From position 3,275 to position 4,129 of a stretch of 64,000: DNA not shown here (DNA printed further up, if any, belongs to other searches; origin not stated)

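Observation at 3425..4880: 900-bp stop-codon-saturated region with phased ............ iterons beside a divergent winged-helix gene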

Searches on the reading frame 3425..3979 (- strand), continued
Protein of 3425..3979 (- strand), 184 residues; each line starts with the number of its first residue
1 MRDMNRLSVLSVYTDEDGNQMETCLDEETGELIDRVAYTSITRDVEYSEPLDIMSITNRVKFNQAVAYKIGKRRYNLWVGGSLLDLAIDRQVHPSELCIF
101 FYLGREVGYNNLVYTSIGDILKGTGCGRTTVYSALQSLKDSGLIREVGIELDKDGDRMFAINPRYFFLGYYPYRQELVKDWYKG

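Call 55: find_encoding_contigs(protein=P0038, flank=6000, max_places=3)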
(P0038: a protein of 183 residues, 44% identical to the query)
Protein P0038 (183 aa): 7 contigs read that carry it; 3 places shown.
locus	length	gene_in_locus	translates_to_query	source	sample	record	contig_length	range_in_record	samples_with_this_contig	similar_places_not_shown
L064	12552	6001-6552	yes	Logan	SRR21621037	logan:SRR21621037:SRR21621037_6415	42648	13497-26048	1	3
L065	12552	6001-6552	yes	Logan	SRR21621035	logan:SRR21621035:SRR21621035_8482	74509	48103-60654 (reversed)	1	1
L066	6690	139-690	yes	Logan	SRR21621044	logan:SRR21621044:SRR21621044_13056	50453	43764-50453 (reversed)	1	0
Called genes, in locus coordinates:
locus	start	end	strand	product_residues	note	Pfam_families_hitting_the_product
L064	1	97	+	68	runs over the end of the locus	-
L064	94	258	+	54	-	-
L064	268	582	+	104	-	-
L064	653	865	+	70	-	-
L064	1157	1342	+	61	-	-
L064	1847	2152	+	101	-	-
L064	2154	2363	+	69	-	-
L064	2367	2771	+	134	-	-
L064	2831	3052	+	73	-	-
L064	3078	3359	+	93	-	-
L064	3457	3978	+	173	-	-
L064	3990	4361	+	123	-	-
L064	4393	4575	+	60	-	-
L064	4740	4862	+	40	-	-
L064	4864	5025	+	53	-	-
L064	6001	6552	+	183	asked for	-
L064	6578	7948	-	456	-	-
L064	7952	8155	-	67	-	-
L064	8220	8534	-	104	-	-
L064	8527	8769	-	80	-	-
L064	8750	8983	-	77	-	-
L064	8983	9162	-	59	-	-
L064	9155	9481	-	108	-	-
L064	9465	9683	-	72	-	-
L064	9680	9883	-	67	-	-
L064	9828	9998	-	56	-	-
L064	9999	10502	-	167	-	-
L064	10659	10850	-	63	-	-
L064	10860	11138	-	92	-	-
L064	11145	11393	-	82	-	-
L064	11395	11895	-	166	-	-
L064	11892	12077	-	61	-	-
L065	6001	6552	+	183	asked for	-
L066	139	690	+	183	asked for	-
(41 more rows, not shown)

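Call 56: find_encoding_contigs(protein=P0024, flank=6000, max_places=2)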
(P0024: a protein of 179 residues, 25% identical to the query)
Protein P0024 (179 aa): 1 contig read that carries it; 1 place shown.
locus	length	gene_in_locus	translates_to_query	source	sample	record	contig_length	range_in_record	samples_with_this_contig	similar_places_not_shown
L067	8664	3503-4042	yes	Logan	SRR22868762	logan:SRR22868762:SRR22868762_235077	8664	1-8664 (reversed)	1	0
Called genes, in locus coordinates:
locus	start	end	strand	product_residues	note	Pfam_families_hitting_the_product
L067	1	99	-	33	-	?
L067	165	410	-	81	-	-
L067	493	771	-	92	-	-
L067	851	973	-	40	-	-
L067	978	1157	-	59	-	-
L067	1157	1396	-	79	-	-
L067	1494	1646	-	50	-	-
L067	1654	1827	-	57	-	-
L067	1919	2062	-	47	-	-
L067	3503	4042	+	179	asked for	-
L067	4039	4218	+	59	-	-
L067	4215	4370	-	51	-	-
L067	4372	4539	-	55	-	-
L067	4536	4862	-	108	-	-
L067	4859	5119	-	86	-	-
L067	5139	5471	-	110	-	-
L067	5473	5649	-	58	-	-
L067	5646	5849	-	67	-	-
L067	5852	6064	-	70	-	-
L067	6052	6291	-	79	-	-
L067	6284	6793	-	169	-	-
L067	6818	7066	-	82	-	-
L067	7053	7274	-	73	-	-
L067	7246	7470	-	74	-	-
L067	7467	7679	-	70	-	-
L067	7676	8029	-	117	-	-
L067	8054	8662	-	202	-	?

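Call 58: find_related_loci(query=A2, collection=genome_contigs, flank=5000)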
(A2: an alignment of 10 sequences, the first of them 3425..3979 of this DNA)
Query A2 (184 aa) in genome_contigs; peptide patterns used: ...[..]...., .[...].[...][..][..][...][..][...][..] (x = any residue, [..] = any of these).
55 stretches matched a pattern, but none encodes a relative of the query by tblastn (E <= 1e-3).

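Call 64: fold_search(model_id=the predicted structure, library=viral)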
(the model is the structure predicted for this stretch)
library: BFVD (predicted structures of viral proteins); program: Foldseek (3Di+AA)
matches with E <= 10: 1412; with E <= 0.001: 43
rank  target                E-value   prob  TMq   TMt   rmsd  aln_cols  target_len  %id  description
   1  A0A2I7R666            8.8e-08  1.00  0.52  0.52  10.5       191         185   14  (no name in the UniProt tables at hand)
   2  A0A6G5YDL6            1.4e-07  1.00  0.63  0.63   9.1       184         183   18  (no name in the UniProt tables at hand)
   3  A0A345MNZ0            9.1e-07  1.00  0.44  0.43  11.2       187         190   19  (no name in the UniProt tables at hand)
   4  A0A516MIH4            2.1e-06  1.00  0.49  0.81   2.5       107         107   18  (no name in the UniProt tables at hand)
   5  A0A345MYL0            4.8e-06  1.00  0.47  0.56   8.9       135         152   18  (no name in the UniProt tables at hand)
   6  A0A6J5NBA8            8.3e-06  1.00  0.45  0.47  13.1       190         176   15  Uncharacterized protein [uncultured Caudovirales phage]
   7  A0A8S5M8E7            1.1e-05  1.00  0.47  0.71   6.8       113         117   13  Firmicute plasmid replication protein (RepL) [Siphoviridae sp. ctGkF12]
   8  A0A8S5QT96            1.9e-05  1.00  0.45  0.49  11.3       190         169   13  Replication protein [CrAss-like virus sp. ctDAq1]
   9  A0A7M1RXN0            5.3e-05  1.00  0.42  0.43  11.2       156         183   15  Uncharacterized protein [uncultured phage cr110_1]
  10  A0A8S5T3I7            9.6e-05  1.00  0.39  0.50   7.9       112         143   19  Replication initiator A family protein [Myoviridae sp. ctqfO1]
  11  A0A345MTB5            9.6e-05  1.00  0.44  0.51  15.2       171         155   14  (no name in the UniProt tables at hand)
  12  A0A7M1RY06            1.7e-04  1.00  0.45  0.36   4.6       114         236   18  Uncharacterized protein [uncultured phage cr11_1]
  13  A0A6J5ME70            2.0e-04  1.00  0.37  0.23   3.8        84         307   18  Helix-turn-helix domain containing protein [uncultured Caudovirales phage]
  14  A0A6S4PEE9            2.0e-04  1.00  0.47  0.68   3.9       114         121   17  Uncharacterized protein [uncultured phage_MedDCM-OCT-S38-C3]
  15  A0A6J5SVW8            2.1e-04  1.00  0.40  0.63   4.8       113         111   21  Helix-turn-helix domain-containing protein [uncultured Caudovirales phage]
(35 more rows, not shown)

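Call 68: search_protein_families(library=phrogs, alignment_id=A1, max_evalue=0.001)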
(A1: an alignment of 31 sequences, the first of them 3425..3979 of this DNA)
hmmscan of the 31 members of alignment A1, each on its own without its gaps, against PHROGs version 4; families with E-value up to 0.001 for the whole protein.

A. member 1, window:3425-3979:- (184 aa): 1 family
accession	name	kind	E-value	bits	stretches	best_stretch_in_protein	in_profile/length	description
phrog_186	-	DNA, RNA and nucleotide metabolism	0.00088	20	0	95-147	42-95/308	DnaD-like helicase loader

B. families by the number of members that match (of 31 scanned): 13 families
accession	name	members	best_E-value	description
phrog_678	-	5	1e-07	replication initiation O-like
phrog_270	-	4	2.2e-05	replication initiation protein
phrog_186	-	4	6.3e-05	DnaD-like helicase loader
phrog_6643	-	3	0.00012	replication initiation protein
phrog_1032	-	2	5.4e-07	replication initiation protein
phrog_428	-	2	3.5e-05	replication initiation protein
phrog_391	-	2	0.00016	replication initiation O-like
phrog_345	-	2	0.00043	replication initiation O-like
phrog_277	-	1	5.5e-05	replication initiation O-like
phrog_11046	-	1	6.4e-05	transcriptional regulator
phrog_3502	-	1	0.00017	-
phrog_2365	-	1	0.00066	replication initiation O-like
phrog_8102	-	1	0.00082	replication initiation protein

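Call 69: search_protein_families(library=ncbifam, alignment_id=A1, max_evalue=0.01)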
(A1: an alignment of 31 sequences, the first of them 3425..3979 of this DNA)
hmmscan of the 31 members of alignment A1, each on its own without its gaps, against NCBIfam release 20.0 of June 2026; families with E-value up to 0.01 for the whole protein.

A. member 1, window:3425-3979:- (184 aa): 0 families

B. families by the number of members that match (of 31 scanned): 6 families
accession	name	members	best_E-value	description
TIGR01610.1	phage_O_Nterm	1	2.7e-06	phage replication protein O, N-terminal domain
NF008732.0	PRK11753.1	1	0.00034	cAMP-activated global transcriptional regulator CRP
NF010499.0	PRK13918.1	1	0.00051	CRP/FNR family transcriptional regulator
NF050184.1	VpaChn25_0724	1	0.0078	VpaChn25_0724 family phage protein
NF011575.0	PRK14999.1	1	0.0088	histidine utilization repressor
TIGR01884.1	cas_HTH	1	0.0095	CRISPR-associated CARF protein Csa3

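Call 77: search_dna_similar(query=P0033, collection=plasmids, mode=protein, max_evalue=0.1, max_rows=15)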
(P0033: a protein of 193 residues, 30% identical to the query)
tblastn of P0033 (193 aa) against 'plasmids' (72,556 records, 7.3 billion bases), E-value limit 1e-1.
Records with a match: 185; places in all: 186; records where one place covers at least 80% of the query: 0.
Best place of each record, by identity: <60% 185.
By first word of the organism name: Escherichia 121; Klebsiella 36; Salmonella 9; Enterobacter 6; Citrobacter 6; Morganella 1; Serratia 1; Shigella 1; Pantoea 1; Erwinia 1; and 2 more.
By predicted mobility (MOB-suite, as given by PLSDB): mobilizable 99; non-mobilizable 83; conjugative 3.
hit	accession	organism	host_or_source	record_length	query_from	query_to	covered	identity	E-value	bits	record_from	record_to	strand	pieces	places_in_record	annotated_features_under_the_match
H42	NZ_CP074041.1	Escherichia coli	Pig,pure culture,Rectal Swab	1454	25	140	60%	29.3%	1e-3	46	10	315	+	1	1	hypothetical protein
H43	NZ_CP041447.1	Escherichia coli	Pork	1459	25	140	60%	29.3%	1e-3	46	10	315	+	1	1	hypothetical protein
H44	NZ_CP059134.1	Escherichia coli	Homo sapiens,Urine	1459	25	140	60%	29.3%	1e-3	46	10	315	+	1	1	hypothetical protein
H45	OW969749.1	Klebsiella pneumoniae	Homo sapiens,2018 (Ceuta)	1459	25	140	60%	29.3%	1e-3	46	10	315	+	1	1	hypothetical protein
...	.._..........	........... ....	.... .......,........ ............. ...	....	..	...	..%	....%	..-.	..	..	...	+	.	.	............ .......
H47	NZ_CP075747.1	Escherichia coli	Sus scrofa,feacal sample,Pig feces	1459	25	140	60%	29.3%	1e-3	46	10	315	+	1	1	hypothetical protein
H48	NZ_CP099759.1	Escherichia coli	Homo sapiens,Rectal swab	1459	25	140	60%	29.3%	1e-3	46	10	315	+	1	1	hypothetical protein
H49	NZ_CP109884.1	Escherichia coli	Homo sapiens,urine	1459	25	140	60%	29.3%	1e-3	46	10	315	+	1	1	hypothetical protein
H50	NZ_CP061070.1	Klebsiella pneumoniae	Homo sapiens,rectal swab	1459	25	140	60%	29.3%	1e-3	46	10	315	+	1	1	hypothetical protein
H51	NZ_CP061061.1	Klebsiella pneumoniae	Homo sapiens,rectal swab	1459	25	140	60%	29.3%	1e-3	46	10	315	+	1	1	hypothetical protein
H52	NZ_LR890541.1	Escherichia coli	Homo sapiens,rectal swab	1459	25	140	60%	29.3%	1e-3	46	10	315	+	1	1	hypothetical protein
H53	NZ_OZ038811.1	Escherichia coli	-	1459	25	140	60%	29.3%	1e-3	46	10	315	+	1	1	hypothetical protein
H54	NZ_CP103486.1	Escherichia coli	Homo sapiens,blood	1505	25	140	60%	29.3%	1e-3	46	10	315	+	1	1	hypothetical protein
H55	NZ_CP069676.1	Escherichia coli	Homo sapiens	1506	25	140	60%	29.3%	1e-3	46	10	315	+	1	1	hypothetical protein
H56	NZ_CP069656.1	Escherichia coli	Homo sapiens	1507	25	140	60%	29.3%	1e-3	46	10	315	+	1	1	hypothetical protein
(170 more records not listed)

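Call 78: get_annotated_region(hit=H43, flank=1500)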
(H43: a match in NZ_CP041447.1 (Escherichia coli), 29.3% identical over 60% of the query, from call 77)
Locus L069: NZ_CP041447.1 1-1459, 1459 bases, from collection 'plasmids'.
description: Escherichia coli strain YPE10 plasmid pYPE10-1k, complete sequence
organism: Escherichia coli (NCBI taxid 562)
taxonomy: Bacteria; Pseudomonadota; Gammaproteobacteria; Enterobacterales; Enterobacteriaceae; Escherichia; Escherichia coli
host: -; source: Pork; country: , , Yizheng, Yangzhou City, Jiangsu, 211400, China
typing (MOB-suite, as given by PLSDB): mobilizable; replicon Col(MG828)
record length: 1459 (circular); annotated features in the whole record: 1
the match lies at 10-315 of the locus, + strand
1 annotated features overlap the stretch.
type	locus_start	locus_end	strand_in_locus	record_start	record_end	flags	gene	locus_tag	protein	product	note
CDS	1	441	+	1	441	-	-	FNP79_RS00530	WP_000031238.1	hypothetical protein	-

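Call 79: search_protein_families(library=pfam, proteins=[L069:1-441:+, P0033, P0038, P0004], max_evalue=0.01)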
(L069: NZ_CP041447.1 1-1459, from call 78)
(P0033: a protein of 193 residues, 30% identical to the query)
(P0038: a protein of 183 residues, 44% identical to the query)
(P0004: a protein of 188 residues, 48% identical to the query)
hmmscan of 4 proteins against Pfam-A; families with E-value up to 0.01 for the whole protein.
L069:1-441:+ (146 aa): 10 families
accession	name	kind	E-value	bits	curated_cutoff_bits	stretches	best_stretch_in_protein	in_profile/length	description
PF12802.13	MarR_2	-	5.3e-05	23.7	27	1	51-103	3-50/61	MarR family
PF13545.12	HTH_Crp_2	-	0.00029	21.2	27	1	62-104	9-53/70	Crp-like helix-turn-helix domain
PF24034.1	DUF7343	-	0.00093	19.4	27.6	1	74-112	19-56/62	Domain of unknown function (DUF7343)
PF13412.12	HTH_24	-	0.001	19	21.9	1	74-103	18-47/48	Winged helix-turn-helix DNA-binding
PF04492.19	Phage_rep_O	-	0.0011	19.9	28.7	1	47-115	21-92/95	Bacteriophage replication protein O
PF01047.28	MarR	-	0.0015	18.8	24.6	1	72-103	16-47/59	MarR family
PF09669.15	Phage_pRha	-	0.0049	17.8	29.9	0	78-99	5-26/91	Phage regulatory protein Rha (Phage_pRha)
PF18607.7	HTH_54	-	0.0054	17.3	32.3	1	65-118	18-72/92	ParA helix turn helix domain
PF13463.12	HTH_27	-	0.0083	16.8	22.2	0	76-117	21-64/68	Winged helix DNA-binding domain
PF05732.17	RepL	-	0.01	15.8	20.3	0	50-134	51-132/164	Firmicute plasmid replication protein (RepL)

P0033 (193 aa): 3 families
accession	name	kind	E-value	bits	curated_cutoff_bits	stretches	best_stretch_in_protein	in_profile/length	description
PF05732.17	RepL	-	2.8e-07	30.6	20.3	1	63-177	31-138/164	Firmicute plasmid replication protein (RepL)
PF13545.12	HTH_Crp_2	-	0.00047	20.5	27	1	107-141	21-55/70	Crp-like helix-turn-helix domain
PF12802.13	MarR_2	-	0.0015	19.1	27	1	87-141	4-53/61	MarR family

P0038 (183 aa): 0 families

P0004 (188 aa): 0 families

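Call 82: search_dna_similar(query=L069:1-441:+, collection=plasmids, mode=protein, max_evalue=0.001, max_rows=40, rows=spread)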
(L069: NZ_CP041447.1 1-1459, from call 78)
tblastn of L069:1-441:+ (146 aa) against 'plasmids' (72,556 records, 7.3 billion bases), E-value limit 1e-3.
Records with a match: 297; places in all: 312; records where one place covers at least 80% of the query: 220.
Best place of each record, by identity: >=99% 92; 90-95% 18; 80-90% 28; 60-80% 113; <60% 46.
By first word of the organism name: Escherichia 141; Klebsiella 71; Salmonella 14; Azospirillum 12; Enterobacter 10; Streptomyces 9; Bacillus 7; Citrobacter 5; Arsenophonus 5; Shigella 4; and 15 more.
By predicted mobility (MOB-suite, as given by PLSDB): non-mobilizable 155; mobilizable 132; conjugative 10.
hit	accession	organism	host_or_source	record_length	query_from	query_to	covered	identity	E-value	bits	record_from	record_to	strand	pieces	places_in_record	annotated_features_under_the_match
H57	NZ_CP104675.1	Escherichia coli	Homo sapiens,urine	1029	1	146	100%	100.0%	6e-101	298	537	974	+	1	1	hypothetical protein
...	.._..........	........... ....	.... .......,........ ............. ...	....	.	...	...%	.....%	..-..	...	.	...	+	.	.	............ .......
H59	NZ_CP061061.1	Klebsiella pneumoniae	Homo sapiens,rectal swab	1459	1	146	100%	100.0%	4e-99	298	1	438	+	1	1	hypothetical protein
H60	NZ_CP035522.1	Escherichia coli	Homo sapiens,urine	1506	1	146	100%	100.0%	7e-99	298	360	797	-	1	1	hypothetical protein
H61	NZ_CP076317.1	Escherichia coli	Homo sapiens,Skin swab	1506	1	146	100%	100.0%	7e-99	298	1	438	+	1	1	hypothetical protein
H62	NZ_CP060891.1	Escherichia coli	Homo sapiens,urine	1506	1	146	100%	100.0%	7e-99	298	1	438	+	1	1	hypothetical protein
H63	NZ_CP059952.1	Escherichia coli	Turkey,fecal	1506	1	146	100%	100.0%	7e-99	298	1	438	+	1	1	hypothetical protein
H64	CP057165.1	Escherichia coli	culture,Pooled pig faecal samples ...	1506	1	146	100%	100.0%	7e-99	298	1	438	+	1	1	record has no annotation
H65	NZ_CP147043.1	Escherichia coli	environmental,river water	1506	1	146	100%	100.0%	7e-99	298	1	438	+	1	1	hypothetical protein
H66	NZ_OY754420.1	Escherichia coli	hen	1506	1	146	100%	100.0%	7e-99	298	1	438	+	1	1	hypothetical protein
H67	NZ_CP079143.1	Klebsiella pneumoniae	Homo sapiens,blood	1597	1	146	100%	100.0%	2e-98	298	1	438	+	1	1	hypothetical protein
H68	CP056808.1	Escherichia coli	culture,Freshwater sample from upstream ...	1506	1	146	100%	99.3%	3e-98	297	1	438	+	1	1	record has no annotation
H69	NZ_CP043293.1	Escherichia coli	Homo sapiens,pure culture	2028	1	145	99%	92.4%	9e-90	280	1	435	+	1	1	MarR family transcriptional regulator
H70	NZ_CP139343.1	Escherichia coli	pork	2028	1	145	99%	92.4%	9e-90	280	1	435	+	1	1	MarR family transcriptional regulator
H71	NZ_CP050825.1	Klebsiella pneumoniae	milk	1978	6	146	97%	79.6%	2e-74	239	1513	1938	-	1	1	helix-turn-helix domain-containing protein | mobV: MobV family relaxase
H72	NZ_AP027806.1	Escherichia coli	Homo sapiens,whole organism,feces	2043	7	145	95%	80.7%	1e-73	238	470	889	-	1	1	helix-turn-helix domain-containing protein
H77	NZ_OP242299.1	Escherichia coli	Homo sapiens,stool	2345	5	145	97%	73.2%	1e-65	218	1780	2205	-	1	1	lipoprotein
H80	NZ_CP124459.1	Escherichia coli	environmental: river near WWTP effluent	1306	5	146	97%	71.3%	2e-68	218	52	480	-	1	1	helix-turn-helix domain-containing protein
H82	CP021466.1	Salmonella enterica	Homo sapiens,blood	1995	7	146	96%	71.6%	2e-67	221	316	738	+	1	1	helix-turn-helix domain-containing protein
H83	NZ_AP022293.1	Aeromonas veronii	-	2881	3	142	96%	70.7%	2e-64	217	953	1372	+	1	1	winged helix DNA-binding protein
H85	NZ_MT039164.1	Serratia grimesii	-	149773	13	144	90%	56.8%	2e-46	167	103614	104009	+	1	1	hypothetical protein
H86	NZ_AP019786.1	Methylomagnum ishizawai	-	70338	35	143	75%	43.9%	2e-18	87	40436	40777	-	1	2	helix-turn-helix domain-containing protein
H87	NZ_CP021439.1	Bacillus thuringiensis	soil sample,soil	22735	39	129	62%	45.7%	1e-17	85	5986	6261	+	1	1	helix-turn-helix domain-containing protein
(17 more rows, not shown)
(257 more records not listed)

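Call 85: get_annotated_region(hit=H77, flank=2400)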
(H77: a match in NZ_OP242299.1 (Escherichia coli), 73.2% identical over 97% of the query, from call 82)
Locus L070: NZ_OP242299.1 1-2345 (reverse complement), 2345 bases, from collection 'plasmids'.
description: Escherichia coli strain LA207 plasmid pLAO94, complete sequence
organism: Escherichia coli (NCBI taxid 562)
taxonomy: Bacteria; Pseudomonadota; Gammaproteobacteria; Enterobacterales; Enterobacteriaceae; Escherichia; Escherichia coli
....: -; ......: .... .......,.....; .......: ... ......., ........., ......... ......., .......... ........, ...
typing (MOB-suite, as given by PLSDB): mobilizable; relaxase MOBV
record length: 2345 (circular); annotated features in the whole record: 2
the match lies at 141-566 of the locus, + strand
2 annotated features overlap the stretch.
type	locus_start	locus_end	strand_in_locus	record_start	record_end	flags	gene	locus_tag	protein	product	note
CDS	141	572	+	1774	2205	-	-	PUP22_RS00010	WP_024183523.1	lipoprotein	-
CDS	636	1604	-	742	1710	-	mobV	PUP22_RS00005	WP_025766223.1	MobV family relaxase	GO:0006310 - DNA recombination [Evidence IEA]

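Call 88: get_annotated_region(hit=H83, flank=300)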
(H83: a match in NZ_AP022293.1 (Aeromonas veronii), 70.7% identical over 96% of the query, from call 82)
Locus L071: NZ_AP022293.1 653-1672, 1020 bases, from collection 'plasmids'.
description: Aeromonas veronii strain WP9-W18-ESBL-04 plasmid pWP9-W18-ESBL-04_3, complete sequence
organism: Aeromonas veronii (NCBI taxid 654)
taxonomy: Bacteria; Pseudomonadota; Gammaproteobacteria; Aeromonadales; Aeromonadaceae; Aeromonas; Aeromonas veronii
host: -; source: -; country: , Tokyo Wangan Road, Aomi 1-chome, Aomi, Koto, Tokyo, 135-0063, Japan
typing (MOB-suite, as given by PLSDB): mobilizable; replicon rep_cluster_2023; relaxase MOBV
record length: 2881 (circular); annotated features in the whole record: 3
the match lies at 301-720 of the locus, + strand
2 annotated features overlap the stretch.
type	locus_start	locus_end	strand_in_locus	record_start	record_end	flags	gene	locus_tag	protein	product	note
CDS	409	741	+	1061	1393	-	-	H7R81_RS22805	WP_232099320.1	winged helix DNA-binding protein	GO:0006355 - regulation of DNA-templated transcription [Evidence IEA]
CDS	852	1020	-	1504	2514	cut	mobV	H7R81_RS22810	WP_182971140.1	MobV family relaxase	GO:0006310 - DNA recombination [Evidence IEA]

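Call 89: get_annotated_region(hit=H85, flank=300)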
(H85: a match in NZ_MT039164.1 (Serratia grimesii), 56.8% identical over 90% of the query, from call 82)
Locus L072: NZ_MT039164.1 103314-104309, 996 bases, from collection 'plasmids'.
description: Serratia grimesii strain AGR_348 plasmid unnamed1, complete sequence
organism: Serratia grimesii (NCBI taxid 82995)
taxonomy: Bacteria; Pseudomonadota; Gammaproteobacteria; Enterobacterales; Yersiniaceae; Serratia; Serratia grimesii
host: -; source: -; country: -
typing (MOB-suite, as given by PLSDB): conjugative; replicon rep_cluster_1057; relaxase MOBP; mating-pair formation MPF_I
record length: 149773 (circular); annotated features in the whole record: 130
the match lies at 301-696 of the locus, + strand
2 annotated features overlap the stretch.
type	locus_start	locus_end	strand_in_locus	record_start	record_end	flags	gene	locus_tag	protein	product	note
CDS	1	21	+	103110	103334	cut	-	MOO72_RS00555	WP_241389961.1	hypothetical protein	-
CDS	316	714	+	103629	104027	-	-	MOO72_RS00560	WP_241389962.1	hypothetical protein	-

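Call 90: get_annotated_region(hit=H86, flank=300)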
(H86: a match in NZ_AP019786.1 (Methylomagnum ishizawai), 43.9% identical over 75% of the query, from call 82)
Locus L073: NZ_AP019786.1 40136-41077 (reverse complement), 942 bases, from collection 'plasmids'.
description: Methylomagnum ishizawai strain RS11D-Pr plasmid pRS11DPr3, complete sequence
organism: Methylomagnum ishizawai (NCBI taxid 1760988)
taxonomy: Bacteria; Pseudomonadota; Gammaproteobacteria; Methylococcales; Methylococcaceae; Methylomagnum; Methylomagnum ishizawai
host: -; source: -; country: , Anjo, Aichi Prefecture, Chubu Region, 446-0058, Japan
typing (MOB-suite, as given by PLSDB): non-mobilizable
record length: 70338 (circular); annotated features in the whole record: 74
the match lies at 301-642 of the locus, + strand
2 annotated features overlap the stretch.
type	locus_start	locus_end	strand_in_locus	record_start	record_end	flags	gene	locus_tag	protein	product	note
CDS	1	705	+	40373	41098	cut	-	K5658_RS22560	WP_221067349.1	helix-turn-helix domain-containing protein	-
CDS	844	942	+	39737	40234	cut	-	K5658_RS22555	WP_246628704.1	antA/AntB antirepressor family protein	-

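Call 91: get_annotated_region(hit=H87, flank=300)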
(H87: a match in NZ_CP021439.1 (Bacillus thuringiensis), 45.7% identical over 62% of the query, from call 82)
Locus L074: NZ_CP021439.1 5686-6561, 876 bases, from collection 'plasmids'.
description: Bacillus thuringiensis strain C15 plasmid pBMB22, complete sequence
organism: Bacillus thuringiensis (NCBI taxid 1428)
taxonomy: Bacteria; Bacillota; Bacilli; Bacillales; Bacillaceae; Bacillus; Bacillus thuringiensis
host: -; source: soil sample,soil; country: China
typing (MOB-suite, as given by PLSDB): mobilizable; replicon rep_cluster_1836,rep_cluster_1850,rep_cluster_1958; relaxase MOBV
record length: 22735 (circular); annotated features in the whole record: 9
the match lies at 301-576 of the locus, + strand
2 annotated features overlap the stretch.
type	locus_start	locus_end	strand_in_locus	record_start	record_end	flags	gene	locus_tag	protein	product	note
CDS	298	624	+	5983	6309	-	-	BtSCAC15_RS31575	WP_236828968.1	helix-turn-helix domain-containing protein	-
CDS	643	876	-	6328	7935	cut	-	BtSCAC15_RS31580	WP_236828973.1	plasmid recombination protein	GO:0006310 - DNA recombination [Evidence IEA]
